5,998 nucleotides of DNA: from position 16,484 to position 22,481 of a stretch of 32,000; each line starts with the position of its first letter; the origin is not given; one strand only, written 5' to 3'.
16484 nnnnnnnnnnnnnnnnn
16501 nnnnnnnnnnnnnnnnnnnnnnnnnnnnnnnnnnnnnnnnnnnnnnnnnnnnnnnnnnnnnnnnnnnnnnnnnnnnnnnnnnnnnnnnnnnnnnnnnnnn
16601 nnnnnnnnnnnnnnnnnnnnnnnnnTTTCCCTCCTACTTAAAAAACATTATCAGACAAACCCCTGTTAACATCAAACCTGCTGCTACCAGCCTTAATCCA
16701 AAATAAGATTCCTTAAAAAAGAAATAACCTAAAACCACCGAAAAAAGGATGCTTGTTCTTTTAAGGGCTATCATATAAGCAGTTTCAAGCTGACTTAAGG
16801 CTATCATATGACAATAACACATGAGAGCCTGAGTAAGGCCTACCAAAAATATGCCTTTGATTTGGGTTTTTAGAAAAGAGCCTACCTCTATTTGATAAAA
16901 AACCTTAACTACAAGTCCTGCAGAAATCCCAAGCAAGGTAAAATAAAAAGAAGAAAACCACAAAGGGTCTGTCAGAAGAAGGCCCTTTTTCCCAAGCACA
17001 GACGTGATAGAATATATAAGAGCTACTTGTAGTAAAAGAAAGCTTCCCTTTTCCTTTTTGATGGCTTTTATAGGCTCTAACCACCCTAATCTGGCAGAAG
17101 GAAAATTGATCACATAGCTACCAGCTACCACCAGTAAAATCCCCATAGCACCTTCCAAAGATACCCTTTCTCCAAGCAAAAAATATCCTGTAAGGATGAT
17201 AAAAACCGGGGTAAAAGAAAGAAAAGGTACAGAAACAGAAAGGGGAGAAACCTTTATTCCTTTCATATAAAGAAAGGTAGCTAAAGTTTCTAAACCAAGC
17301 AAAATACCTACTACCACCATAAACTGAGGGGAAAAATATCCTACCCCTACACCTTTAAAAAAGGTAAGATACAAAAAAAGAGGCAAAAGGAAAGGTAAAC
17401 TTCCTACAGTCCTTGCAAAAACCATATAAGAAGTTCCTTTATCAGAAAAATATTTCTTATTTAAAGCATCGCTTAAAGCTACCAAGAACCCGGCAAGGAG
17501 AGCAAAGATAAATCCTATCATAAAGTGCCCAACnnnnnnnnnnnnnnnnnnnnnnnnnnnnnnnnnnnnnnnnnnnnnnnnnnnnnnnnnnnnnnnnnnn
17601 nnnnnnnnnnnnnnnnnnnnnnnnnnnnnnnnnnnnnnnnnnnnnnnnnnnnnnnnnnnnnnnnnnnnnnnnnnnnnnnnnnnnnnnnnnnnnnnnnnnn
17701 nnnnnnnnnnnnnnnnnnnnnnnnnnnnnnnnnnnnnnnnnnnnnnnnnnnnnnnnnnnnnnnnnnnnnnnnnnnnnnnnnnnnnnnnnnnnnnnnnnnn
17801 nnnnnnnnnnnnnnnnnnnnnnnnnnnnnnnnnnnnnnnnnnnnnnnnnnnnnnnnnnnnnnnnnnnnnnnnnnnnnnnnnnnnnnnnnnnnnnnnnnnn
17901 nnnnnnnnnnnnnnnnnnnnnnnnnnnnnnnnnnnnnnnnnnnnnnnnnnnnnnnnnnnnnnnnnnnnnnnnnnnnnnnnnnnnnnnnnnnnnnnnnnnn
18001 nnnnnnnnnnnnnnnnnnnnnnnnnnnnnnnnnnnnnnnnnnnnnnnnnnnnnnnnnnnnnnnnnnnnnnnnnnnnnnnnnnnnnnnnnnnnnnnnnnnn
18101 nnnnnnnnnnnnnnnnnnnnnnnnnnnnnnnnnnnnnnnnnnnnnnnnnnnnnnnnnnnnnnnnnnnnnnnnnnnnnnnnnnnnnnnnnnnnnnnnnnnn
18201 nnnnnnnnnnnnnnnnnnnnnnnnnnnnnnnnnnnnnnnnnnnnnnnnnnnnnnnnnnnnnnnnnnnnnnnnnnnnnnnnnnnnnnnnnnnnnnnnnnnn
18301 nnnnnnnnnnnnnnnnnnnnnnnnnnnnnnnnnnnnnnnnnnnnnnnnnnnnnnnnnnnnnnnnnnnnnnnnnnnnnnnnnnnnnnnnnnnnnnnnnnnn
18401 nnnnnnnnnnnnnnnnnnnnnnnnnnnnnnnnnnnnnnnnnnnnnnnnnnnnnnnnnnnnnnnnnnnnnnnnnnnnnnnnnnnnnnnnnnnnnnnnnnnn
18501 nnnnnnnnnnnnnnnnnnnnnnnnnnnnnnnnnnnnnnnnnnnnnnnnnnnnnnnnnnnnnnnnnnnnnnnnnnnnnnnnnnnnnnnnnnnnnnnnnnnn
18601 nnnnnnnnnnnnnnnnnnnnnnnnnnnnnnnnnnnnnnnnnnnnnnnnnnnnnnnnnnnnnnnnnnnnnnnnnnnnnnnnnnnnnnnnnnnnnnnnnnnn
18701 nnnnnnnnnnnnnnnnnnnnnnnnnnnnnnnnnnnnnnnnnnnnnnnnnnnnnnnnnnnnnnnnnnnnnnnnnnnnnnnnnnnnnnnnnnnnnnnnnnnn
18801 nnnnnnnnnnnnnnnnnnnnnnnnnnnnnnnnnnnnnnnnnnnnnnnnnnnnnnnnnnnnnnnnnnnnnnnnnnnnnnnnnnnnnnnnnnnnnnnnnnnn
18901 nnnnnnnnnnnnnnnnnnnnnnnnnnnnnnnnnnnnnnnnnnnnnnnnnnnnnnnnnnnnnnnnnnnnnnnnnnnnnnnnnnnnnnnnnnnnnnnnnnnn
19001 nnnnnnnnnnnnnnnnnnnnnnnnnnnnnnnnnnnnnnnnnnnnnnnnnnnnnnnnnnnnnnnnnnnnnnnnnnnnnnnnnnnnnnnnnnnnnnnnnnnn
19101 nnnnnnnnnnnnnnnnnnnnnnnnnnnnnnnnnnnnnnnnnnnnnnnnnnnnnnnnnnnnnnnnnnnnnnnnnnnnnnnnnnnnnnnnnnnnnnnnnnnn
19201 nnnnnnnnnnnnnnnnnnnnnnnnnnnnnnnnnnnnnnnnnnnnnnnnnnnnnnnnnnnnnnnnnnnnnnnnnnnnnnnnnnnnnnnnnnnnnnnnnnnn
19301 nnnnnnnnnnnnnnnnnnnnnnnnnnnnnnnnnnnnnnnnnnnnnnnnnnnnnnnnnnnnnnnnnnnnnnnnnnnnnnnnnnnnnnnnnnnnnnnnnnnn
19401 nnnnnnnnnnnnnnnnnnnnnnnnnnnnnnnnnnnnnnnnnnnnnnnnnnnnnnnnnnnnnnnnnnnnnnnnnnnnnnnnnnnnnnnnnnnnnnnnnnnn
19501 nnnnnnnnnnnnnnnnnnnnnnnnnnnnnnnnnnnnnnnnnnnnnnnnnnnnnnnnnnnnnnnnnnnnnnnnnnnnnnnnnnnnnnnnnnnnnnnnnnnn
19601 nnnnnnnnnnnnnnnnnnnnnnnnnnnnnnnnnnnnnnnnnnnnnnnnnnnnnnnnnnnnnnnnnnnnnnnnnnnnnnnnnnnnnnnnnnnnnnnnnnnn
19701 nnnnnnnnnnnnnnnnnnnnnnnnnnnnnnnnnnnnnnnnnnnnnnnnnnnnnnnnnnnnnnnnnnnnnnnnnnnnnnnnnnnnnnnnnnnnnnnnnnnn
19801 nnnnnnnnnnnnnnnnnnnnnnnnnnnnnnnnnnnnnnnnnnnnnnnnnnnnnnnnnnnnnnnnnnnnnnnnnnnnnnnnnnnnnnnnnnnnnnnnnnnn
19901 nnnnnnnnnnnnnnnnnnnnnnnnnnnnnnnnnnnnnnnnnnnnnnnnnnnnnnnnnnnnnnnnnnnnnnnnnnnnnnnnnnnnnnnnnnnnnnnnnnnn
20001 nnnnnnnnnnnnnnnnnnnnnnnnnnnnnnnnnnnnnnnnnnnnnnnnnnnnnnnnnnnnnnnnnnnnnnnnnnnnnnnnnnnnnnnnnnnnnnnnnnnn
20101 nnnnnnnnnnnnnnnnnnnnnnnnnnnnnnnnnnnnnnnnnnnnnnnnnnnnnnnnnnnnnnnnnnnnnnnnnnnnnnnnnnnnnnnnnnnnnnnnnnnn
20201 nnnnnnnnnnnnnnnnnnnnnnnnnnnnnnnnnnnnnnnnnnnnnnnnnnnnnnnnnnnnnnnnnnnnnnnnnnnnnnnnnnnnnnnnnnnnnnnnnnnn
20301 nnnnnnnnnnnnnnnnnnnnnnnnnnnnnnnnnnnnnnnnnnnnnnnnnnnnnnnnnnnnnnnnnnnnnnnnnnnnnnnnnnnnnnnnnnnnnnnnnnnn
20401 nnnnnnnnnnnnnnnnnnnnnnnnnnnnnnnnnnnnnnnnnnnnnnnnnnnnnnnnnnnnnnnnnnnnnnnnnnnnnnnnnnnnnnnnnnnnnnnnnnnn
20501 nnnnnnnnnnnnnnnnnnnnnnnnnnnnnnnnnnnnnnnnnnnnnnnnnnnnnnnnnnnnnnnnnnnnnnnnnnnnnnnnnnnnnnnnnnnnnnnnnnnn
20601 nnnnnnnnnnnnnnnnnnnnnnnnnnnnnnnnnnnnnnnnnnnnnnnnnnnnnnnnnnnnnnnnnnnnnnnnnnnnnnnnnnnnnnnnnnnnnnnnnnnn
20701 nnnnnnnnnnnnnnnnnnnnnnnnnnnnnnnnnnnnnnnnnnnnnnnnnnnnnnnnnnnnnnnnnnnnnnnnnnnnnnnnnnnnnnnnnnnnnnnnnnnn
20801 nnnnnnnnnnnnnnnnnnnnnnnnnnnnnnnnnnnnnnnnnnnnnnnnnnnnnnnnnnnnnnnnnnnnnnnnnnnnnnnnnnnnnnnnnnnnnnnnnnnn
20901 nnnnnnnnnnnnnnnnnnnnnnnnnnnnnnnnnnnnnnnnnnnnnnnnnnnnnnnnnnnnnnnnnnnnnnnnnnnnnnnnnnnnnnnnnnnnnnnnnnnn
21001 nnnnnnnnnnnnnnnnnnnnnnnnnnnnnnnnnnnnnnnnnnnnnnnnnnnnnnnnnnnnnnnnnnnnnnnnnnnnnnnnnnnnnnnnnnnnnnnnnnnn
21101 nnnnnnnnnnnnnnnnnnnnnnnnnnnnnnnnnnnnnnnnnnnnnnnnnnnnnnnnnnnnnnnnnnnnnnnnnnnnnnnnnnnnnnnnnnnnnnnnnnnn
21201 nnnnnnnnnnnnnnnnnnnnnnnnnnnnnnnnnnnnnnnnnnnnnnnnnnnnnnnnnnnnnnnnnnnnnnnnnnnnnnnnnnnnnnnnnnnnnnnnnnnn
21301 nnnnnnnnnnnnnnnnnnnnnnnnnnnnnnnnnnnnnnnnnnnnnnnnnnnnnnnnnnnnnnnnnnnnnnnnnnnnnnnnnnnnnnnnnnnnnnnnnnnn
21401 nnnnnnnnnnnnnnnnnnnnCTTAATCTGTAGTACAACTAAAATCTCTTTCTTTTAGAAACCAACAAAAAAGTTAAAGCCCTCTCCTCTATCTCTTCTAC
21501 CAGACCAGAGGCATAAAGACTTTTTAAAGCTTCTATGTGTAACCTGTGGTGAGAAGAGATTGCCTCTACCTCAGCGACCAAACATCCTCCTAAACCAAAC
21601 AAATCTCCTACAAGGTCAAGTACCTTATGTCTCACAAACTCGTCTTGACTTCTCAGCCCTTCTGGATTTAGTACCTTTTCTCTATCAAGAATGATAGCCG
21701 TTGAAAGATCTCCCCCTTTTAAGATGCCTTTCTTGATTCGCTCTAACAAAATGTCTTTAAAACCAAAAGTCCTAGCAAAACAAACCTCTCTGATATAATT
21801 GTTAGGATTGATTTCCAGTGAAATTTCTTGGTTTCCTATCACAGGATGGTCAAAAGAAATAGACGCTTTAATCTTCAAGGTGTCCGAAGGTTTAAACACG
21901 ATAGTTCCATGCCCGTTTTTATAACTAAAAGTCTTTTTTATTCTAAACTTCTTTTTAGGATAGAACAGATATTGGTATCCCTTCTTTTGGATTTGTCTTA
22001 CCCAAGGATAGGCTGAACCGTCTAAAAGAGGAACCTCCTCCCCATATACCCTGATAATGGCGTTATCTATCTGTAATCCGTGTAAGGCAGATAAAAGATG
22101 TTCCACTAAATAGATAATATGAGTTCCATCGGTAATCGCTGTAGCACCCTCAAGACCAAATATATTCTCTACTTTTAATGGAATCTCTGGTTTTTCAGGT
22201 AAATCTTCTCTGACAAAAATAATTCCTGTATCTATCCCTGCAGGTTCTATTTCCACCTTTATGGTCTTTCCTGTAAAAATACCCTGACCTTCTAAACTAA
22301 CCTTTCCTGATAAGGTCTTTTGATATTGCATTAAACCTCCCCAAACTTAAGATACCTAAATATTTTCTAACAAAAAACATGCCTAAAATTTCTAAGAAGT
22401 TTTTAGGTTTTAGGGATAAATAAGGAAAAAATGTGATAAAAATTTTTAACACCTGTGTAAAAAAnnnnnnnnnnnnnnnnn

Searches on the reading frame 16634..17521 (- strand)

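Call 27: search_protein_families(library=pfam, proteins=[window:16634-17521:-], max_evalue=0.001)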
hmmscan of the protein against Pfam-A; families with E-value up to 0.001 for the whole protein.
window:16634-17521:- (295 aa): 2 families
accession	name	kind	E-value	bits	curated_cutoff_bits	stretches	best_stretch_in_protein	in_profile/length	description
PF00892.27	EamA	-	6.1e-21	75.6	28.2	2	1-139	1-134/135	EamA-like transporter family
PF03151.22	TPT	-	0.0004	20.3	30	0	1-137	144-289/291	Triose-phosphate Transporter family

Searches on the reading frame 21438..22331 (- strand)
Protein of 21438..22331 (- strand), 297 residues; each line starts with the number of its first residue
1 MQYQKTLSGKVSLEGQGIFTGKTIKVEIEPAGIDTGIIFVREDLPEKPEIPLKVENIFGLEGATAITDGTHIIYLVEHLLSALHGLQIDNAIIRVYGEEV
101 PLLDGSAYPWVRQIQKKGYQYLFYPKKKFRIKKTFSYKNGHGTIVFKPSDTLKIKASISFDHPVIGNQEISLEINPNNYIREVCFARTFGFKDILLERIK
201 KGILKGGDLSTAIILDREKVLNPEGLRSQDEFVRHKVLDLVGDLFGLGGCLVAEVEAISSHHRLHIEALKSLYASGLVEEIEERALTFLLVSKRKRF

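Call 28: search_protein_families(library=pfam, proteins=[window:21438-22331:-], max_evalue=0.001)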
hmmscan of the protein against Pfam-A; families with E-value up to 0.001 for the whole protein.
window:21438-22331:- (297 aa): 1 family
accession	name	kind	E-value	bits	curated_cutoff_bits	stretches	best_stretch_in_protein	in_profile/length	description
PF03331.19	LpxC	-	4.5e-85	285.8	27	1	4-273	1-267/268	UDP-3-O-acyl N-acetylglycosamine deacetylase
